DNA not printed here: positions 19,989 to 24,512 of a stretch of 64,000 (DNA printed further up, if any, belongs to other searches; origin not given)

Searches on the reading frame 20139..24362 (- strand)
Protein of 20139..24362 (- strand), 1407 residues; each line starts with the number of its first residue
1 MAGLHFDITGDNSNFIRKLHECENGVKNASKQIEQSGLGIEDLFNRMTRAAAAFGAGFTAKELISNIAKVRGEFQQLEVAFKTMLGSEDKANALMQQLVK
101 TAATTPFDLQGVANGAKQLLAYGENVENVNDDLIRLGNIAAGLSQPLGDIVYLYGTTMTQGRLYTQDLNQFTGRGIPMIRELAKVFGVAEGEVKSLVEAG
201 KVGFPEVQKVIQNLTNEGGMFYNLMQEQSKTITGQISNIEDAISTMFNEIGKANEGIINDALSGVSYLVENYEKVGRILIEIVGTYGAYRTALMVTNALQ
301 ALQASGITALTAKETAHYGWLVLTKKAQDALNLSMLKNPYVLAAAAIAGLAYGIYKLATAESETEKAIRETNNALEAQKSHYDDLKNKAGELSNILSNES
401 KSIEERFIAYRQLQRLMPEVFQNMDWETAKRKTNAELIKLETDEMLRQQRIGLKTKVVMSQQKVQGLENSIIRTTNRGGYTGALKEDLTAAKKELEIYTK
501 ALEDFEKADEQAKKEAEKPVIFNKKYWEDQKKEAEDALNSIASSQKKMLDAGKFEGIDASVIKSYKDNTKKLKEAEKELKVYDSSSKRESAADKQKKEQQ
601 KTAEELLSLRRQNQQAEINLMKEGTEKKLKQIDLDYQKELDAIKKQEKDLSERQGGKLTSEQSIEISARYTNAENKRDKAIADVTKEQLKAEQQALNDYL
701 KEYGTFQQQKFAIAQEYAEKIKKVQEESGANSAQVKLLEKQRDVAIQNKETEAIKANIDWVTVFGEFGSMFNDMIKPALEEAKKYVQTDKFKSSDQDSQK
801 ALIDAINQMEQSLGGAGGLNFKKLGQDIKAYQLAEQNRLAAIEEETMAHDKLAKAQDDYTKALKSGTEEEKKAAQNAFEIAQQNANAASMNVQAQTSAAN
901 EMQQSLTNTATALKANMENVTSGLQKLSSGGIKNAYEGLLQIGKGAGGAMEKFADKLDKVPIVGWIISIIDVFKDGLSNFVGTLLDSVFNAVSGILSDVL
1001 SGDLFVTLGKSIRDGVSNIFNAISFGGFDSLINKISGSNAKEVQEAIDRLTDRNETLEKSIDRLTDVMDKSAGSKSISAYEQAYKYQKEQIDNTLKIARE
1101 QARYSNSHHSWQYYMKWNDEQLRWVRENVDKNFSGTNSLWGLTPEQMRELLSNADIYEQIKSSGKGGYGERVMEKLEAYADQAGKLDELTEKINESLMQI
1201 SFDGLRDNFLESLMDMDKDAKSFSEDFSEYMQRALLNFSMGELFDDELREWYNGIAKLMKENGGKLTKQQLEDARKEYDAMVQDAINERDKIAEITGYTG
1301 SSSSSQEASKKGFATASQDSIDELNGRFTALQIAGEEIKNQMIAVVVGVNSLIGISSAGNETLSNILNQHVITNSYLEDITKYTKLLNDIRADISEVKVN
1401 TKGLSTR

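Call 30: search_protein_families(library=pfam, proteins=[window:20139-24362:-], max_evalue=0.001)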
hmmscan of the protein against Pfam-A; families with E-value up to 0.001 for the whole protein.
window:20139-24362:- (1407 aa): 1 family
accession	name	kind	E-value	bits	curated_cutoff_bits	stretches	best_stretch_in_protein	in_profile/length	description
PF20155.4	TMP_3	-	7.8e-27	94.7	41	1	66-251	2-191/192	Tape measure protein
